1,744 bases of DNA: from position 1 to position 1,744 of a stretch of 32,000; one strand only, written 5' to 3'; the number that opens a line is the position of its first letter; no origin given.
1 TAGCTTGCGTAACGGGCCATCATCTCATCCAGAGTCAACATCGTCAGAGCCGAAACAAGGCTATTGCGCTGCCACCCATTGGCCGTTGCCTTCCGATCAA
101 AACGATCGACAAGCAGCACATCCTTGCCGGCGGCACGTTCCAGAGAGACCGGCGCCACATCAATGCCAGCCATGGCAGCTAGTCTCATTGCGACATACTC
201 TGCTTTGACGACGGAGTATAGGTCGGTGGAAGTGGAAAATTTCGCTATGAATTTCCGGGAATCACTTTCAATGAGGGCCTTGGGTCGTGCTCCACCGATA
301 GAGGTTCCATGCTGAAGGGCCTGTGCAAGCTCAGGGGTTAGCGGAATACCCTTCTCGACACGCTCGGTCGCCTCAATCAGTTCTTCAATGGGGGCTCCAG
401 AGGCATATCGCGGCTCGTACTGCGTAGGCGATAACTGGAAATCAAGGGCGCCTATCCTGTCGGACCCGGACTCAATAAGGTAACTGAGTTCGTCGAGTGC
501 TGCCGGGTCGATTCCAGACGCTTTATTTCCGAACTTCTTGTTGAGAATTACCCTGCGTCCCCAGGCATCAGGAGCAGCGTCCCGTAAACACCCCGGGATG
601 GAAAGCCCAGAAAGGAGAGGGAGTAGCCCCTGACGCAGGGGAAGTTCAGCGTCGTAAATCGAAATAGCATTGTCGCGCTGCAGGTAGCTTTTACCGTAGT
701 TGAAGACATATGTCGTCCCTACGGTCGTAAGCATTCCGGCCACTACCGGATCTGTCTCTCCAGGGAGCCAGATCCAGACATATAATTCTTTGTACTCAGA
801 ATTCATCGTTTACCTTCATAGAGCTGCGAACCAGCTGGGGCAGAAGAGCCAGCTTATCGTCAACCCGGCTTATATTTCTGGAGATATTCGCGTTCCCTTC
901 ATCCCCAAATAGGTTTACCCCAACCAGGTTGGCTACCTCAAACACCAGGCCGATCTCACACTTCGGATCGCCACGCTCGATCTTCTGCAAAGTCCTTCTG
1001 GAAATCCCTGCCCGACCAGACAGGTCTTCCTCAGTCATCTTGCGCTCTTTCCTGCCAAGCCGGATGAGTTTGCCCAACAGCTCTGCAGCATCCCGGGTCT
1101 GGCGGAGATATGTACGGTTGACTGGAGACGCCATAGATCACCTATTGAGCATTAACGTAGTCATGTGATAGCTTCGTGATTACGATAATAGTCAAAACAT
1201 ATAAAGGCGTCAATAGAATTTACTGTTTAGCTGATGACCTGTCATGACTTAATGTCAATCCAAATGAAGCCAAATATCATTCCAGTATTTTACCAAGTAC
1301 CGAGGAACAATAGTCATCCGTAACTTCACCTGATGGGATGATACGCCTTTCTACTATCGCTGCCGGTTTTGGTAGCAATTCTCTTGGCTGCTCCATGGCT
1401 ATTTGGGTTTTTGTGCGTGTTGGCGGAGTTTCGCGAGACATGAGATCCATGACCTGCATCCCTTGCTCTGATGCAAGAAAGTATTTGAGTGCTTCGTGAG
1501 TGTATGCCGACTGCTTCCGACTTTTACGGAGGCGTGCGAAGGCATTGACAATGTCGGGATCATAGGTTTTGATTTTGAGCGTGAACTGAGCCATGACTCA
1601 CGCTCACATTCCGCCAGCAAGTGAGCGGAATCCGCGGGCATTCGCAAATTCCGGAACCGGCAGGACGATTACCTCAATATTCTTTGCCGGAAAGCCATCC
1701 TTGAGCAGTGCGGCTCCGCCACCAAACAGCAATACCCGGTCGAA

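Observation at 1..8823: Integrated element combining a complete plasmid replicon with a serine integrase and a CI/Cro switch, inserted in comM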

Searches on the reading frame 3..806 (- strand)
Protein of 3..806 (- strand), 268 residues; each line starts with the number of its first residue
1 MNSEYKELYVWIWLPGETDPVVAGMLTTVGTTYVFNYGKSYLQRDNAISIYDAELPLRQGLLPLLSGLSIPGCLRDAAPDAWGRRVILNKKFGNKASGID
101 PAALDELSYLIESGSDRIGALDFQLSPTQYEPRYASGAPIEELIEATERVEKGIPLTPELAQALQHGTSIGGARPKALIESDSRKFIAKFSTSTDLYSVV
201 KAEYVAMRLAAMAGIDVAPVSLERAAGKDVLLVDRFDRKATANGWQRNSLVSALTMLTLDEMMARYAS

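Call 89: search_protein_families(library=pfam, proteins=[window:3-806:-], max_evalue=0.01)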
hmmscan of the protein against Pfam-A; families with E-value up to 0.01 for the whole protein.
window:3-806:- (268 aa): 2 families
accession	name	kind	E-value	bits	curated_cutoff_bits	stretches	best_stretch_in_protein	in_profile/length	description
PF07804.18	HipA_C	-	4.5e-20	72.7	30.5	1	168-261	1-91/213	HipA-like C-terminal domain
PF13657.11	Couple_hipA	-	1.6e-07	32.2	22.5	1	22-123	9-98/99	HipA N-terminal domain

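Call 90: search_protein_families(library=padloc, proteins=[window:3-806:-], max_evalue=0.001)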
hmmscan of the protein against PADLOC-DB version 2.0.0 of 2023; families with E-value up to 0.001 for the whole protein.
window:3-806:- (268 aa): 0 families

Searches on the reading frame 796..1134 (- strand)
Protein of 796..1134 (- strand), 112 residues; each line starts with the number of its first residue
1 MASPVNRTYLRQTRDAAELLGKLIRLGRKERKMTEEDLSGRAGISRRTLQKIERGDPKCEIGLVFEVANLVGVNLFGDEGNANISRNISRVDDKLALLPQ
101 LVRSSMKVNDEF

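Call 3: search_protein_families(library=pfam, proteins=[window:796-1134:-], max_evalue=0.01)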
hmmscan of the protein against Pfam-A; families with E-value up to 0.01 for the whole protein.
window:796-1134:- (112 aa): 5 families
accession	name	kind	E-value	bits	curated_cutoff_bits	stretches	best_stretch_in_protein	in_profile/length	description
PF01381.28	HTH_3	-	3.4e-08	33.8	23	1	24-74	1-51/55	Helix-turn-helix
PF12844.13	HTH_19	-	6.5e-07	29.6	30.2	1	21-58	1-40/64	Helix-turn-helix domain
PF13560.12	HTH_31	-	2.1e-05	25.2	27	1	20-72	2-55/64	Helix-turn-helix domain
PF13413.12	HTH_25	-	0.0005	20.3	24.6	1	27-58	5-36/62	Helix-turn-helix domain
PF13443.12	HTH_26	-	0.00057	20.5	22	1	29-58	7-36/63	Cro/C1-type HTH DNA-binding domain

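Call 6: find_encoding_contigs(protein=window:796-1134:-, flank=10000, max_places=10)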
Protein window:796-1134:- (112 aa): 23 contigs read that carry it; 10 places shown.
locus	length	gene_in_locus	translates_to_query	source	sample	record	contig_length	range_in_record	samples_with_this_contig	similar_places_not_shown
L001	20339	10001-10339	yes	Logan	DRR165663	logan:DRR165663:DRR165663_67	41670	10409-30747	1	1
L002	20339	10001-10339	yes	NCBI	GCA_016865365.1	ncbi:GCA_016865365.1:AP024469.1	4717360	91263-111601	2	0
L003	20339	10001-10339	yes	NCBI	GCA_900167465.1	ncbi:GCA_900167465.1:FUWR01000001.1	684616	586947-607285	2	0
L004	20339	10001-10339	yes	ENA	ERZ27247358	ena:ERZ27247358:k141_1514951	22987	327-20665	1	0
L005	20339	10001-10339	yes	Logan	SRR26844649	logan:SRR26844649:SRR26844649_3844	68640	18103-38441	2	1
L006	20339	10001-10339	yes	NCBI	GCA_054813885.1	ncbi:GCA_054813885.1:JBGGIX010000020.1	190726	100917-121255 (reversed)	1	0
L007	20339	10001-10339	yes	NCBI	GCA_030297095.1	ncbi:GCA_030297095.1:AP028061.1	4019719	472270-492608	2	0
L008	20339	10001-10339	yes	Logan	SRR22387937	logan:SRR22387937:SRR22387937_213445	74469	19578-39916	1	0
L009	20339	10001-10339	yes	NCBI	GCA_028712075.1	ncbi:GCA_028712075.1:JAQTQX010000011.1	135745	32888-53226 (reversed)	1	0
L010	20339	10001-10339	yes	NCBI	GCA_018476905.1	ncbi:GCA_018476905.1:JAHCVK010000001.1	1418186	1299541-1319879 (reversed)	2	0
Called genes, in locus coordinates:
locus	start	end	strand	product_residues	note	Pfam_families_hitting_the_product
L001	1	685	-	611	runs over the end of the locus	PF13551:HTH_29, PF00665:rve (faint), PF13565:HTH_32 (weak), PF09299:Mu-transpos_C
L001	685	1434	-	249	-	PF08722:Tn7_TnsA-like_N, PF08721:Tn7_Tnp_TnsA_C (weak)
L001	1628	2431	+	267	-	PF00158:Sigma54_activat (weak), PF01078:Mg_chelatase, PF05496:RuvB_N (faint), PF07728:AAA_5, PF00493:MCM (weak)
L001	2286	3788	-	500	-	PF00239:Resolvase, PF07508:Recombinase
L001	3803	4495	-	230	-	PF07022:Phage_CI_repr, PF00717:Peptidase_S24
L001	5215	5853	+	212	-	PF07042:TrfA, PF10134:RPA (faint)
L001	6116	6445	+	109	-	-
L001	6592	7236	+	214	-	-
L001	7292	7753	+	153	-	-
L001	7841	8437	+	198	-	-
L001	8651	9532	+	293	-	PF21522:MreB-like_C (weak)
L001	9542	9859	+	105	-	-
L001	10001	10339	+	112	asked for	PF13560:HTH_31 (faint), PF12844:HTH_19 (weak), PF01381:HTH_3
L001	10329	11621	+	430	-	PF13657:Couple_hipA (weak), PF07804:HipA_C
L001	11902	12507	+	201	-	PF00691:OmpA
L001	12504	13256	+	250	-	PF10411:DsbC_N, PF13098:Thioredoxin_2, PF13462:Thioredoxin_4 (faint)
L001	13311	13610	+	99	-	-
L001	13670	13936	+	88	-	PF07178:TraL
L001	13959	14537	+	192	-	PF05309:TraE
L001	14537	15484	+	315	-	PF06586:TraK_N, PF23536:TraK_C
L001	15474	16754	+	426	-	PF03743:TrbI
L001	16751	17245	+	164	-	PF09676:TraV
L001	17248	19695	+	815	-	PF11130:TraC_F_IV, PF01935:DUF87 (weak), PF19044:P-loop_TraG, PF12846:AAA_10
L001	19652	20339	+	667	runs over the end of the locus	-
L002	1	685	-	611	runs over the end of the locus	PF13551:HTH_29, PF00665:rve (faint), PF13565:HTH_32 (weak), PF09299:Mu-transpos_C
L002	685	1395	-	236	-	PF08722:Tn7_TnsA-like_N, PF08721:Tn7_Tnp_TnsA_C (weak)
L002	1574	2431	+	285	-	PF13541:ChlI, PF00158:Sigma54_activat (weak), PF01078:Mg_chelatase, PF05496:RuvB_N (faint), PF07728:AAA_5, PF00493:MCM (weak)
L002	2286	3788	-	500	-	PF00239:Resolvase, PF07508:Recombinase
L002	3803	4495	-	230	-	PF07022:Phage_CI_repr, PF00717:Peptidase_S24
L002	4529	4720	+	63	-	-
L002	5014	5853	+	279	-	PF07042:TrfA, PF10134:RPA (faint)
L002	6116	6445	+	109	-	-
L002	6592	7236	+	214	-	-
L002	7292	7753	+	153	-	-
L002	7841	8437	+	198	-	-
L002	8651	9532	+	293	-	PF21522:MreB-like_C (weak)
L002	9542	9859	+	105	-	-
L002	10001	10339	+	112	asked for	PF13560:HTH_31 (faint), PF12844:HTH_19 (weak), PF01381:HTH_3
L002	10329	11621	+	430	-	PF13657:Couple_hipA (weak), PF07804:HipA_C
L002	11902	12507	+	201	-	PF00691:OmpA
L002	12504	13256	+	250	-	PF10411:DsbC_N, PF13098:Thioredoxin_2, PF13462:Thioredoxin_4 (faint)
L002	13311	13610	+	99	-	-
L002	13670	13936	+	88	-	PF07178:TraL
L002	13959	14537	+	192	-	PF05309:TraE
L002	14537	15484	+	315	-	PF06586:TraK_N, PF23536:TraK_C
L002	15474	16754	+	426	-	PF03743:TrbI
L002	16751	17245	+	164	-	PF09676:TraV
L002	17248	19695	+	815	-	PF11130:TraC_F_IV, PF01935:DUF87 (weak), PF19044:P-loop_TraG, PF12846:AAA_10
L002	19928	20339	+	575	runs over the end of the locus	-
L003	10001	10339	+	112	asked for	PF13560:HTH_31 (faint), PF12844:HTH_19 (weak), PF01381:HTH_3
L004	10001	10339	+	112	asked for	PF13560:HTH_31 (faint), PF12844:HTH_19 (weak), PF01381:HTH_3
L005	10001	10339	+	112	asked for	PF13560:HTH_31 (faint), PF12844:HTH_19 (weak), PF01381:HTH_3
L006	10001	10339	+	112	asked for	PF13560:HTH_31 (faint), PF12844:HTH_19 (weak), PF01381:HTH_3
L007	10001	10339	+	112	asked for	PF13560:HTH_31 (faint), PF12844:HTH_19 (weak), PF01381:HTH_3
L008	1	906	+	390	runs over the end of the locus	PF13541:ChlI, PF00158:Sigma54_activat (faint), PF01078:Mg_chelatase, PF07728:AAA_5 (weak), PF00493:MCM (weak)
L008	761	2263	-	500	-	PF00239:Resolvase, PF07508:Recombinase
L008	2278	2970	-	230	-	PF07022:Phage_CI_repr, PF00717:Peptidase_S24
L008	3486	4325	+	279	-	PF07042:TrfA, PF10134:RPA (faint)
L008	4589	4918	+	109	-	-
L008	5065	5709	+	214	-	PF04545:Sigma70_r4 (weak)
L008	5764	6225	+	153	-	-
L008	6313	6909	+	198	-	-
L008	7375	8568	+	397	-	PF14239:RRXRR, PF01844:HNH (weak)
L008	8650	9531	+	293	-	-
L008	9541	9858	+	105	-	-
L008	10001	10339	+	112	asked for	PF13560:HTH_31 (faint), PF12844:HTH_19 (weak), PF01381:HTH_3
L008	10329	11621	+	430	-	PF13657:Couple_hipA (weak), PF07804:HipA_C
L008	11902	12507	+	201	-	PF00691:OmpA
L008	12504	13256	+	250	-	PF10411:DsbC_N, PF13098:Thioredoxin_2, PF13462:Thioredoxin_4 (faint)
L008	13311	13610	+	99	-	-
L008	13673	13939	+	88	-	PF07178:TraL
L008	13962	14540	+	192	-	PF05309:TraE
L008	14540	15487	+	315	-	PF06586:TraK_N, PF23536:TraK_C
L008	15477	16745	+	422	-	PF03743:TrbI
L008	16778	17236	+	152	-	PF09676:TraV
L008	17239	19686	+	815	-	PF11130:TraC_F_IV, PF01935:DUF87 (weak), PF19044:P-loop_TraG, PF12846:AAA_10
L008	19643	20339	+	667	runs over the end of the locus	-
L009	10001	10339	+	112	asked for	PF13560:HTH_31 (faint), PF12844:HTH_19 (weak), PF01381:HTH_3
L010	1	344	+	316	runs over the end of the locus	PF01266:DAO (faint), PF07992:Pyr_redox_2, PF13738:Pyr_redox_3, PF00070:Pyr_redox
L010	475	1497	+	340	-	PF13541:ChlI, PF00158:Sigma54_activat (faint), PF01078:Mg_chelatase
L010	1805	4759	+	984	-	-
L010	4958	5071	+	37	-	PF01078:Mg_chelatase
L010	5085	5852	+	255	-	PF07042:TrfA, PF10134:RPA (faint)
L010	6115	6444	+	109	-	-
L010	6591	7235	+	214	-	-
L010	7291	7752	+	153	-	-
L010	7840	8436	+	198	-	-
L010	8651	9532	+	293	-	PF21522:MreB-like_C (weak)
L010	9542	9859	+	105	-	-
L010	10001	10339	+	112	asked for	PF13560:HTH_31 (faint), PF12844:HTH_19 (weak), PF01381:HTH_3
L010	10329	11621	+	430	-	PF13657:Couple_hipA (weak), PF07804:HipA_C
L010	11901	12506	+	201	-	PF00691:OmpA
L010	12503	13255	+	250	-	PF10411:DsbC_N, PF13098:Thioredoxin_2, PF13462:Thioredoxin_4 (faint)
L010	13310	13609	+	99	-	-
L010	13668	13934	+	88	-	PF07178:TraL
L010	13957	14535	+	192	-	PF05309:TraE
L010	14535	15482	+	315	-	PF06586:TraK_N, PF23536:TraK_C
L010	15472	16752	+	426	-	PF03743:TrbI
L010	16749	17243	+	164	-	PF09676:TraV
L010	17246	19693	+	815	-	PF11130:TraC_F_IV, PF01935:DUF87 (weak), PF19044:P-loop_TraG, PF12846:AAA_10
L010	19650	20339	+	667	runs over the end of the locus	-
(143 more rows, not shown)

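Call 68: list_cluster_members(proteins=[P0001, P0294, P0245, window:796-1134:-, window:7349-8851:+, window:9880-10704:-])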
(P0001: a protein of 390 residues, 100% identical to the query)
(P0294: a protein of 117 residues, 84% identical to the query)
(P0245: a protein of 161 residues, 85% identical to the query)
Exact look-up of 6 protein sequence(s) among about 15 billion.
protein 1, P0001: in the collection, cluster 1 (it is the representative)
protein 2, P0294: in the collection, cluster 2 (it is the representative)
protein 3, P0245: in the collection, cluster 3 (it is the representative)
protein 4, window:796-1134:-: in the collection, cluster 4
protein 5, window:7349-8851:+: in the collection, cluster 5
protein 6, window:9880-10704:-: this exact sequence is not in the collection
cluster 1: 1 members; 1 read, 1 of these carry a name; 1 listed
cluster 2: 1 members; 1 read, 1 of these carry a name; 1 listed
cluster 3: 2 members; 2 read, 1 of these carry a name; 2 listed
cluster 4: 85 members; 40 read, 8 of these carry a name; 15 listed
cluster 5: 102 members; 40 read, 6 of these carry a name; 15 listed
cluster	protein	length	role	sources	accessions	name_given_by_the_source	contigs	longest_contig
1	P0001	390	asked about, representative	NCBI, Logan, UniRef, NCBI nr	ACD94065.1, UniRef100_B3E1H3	Mg chelatase, subunit ChlI [Trichlorobacter lovleyi SZ] | Mg chelatase, subunit ChlI n=1 Tax=Trichlorobacter lovleyi (strain ATCC BAA-1151 / DSM ...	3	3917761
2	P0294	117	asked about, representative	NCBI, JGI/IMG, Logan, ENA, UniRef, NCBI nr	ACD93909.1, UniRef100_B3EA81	transcriptional regulator, XRE family [Trichlorobacter lovleyi SZ] | Transcriptional regulator, XRE family n=2 Tax=Trichlorobacter lovleyi TaxID=313985 ...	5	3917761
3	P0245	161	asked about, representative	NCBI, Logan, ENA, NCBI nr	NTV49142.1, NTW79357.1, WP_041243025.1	helix-turn-helix domain-containing protein [Trichlorobacter lovleyi] | helix-turn-helix transcriptional regulator [Trichlorobacter lovleyi]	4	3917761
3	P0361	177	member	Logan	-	-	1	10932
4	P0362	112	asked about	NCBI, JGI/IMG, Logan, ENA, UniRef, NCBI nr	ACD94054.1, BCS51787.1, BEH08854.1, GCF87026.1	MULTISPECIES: helix-turn-helix transcriptional regulator [Geobacteraceae] | DNA-binding XRE family transcriptional regulator | Transcriptional regulator, XRE family n=3 Tax=Geobacteraceae TaxID=213422 ...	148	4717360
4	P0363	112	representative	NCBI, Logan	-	-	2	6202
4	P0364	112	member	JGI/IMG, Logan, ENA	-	DNA-binding XRE family transcriptional regulator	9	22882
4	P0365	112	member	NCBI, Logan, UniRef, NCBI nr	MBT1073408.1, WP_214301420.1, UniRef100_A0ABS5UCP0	helix-turn-helix transcriptional regulator [Pelotalea chapellei] | Helix-turn-helix domain-containing protein n=1 Tax=Pelotalea chapellei TaxID=44671 ...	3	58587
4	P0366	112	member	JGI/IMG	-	DNA-binding XRE family transcriptional regulator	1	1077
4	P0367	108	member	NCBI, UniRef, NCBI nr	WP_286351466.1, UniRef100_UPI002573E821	helix-turn-helix transcriptional regulator [Geobacter sulfurreducens] | helix-turn-helix transcriptional regulator n=1 Tax=Geobacter sulfurreducens TaxID=35554 ...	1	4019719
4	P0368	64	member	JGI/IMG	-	hypothetical protein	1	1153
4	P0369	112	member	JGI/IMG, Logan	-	DNA-binding XRE family transcriptional regulator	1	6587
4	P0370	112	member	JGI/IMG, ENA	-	DNA-binding XRE family transcriptional regulator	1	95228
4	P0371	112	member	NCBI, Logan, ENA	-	-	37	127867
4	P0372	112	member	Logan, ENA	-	-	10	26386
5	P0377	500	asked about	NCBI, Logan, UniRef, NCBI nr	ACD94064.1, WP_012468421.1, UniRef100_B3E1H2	recombinase family protein [Trichlorobacter lovleyi] | Resolvase domain n=1 Tax=Trichlorobacter lovleyi (strain ATCC BAA-1151 / DSM 17278 / SZ) ...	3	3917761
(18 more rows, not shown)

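Call 71: find_related_loci(query=L008:17239-19686:+, collection=viral_contigs, flank=10000)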
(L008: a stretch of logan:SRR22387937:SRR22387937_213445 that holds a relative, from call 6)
Query L008:17239-19686:+ (815 aa) in viral_contigs; peptide patterns used: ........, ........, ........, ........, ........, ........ (x = any residue, [..] = any of these).
1 stretches matched a pattern, but none encodes a relative of the query by tblastn (E <= 1e-3).

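Call 90: search_protein_families(library=padloc, proteins=[window:796-1134:-], max_evalue=0.001)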
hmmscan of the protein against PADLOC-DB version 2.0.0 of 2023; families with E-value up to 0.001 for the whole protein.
window:796-1134:- (112 aa): 4 families
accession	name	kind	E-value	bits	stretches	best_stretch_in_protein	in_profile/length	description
PDLC02926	HTH_VI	-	1.4e-07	29.7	1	20-72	2-54/92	-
PDLC03949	RmrA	-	0.00019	18.4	1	24-71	7-54/363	-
PDLC03946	RmrA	-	0.0002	18.2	1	24-70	7-53/357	-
PDLC03952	RmrA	-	0.0006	16.7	1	11-71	14-74/395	-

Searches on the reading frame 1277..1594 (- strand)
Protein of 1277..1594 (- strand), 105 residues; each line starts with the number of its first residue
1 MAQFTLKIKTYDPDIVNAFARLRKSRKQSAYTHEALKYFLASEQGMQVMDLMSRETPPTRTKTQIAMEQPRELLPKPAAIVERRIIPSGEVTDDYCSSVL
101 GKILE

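Call 3: search_protein_families(library=pfam, proteins=[window:1277-1594:-], max_evalue=0.01)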
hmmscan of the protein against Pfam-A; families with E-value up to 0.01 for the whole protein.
window:1277-1594:- (105 aa): 0 families

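Call 58: search_protein_families(library=ncbifam, proteins=[window:1277-1594:-], max_evalue=0.01)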
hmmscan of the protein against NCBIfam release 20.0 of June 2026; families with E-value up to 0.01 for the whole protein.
window:1277-1594:- (105 aa): 0 families

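Call 59: search_protein_families(library=phrogs, proteins=[window:1277-1594:-], max_evalue=0.001)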
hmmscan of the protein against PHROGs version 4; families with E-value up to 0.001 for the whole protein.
window:1277-1594:- (105 aa): 0 families
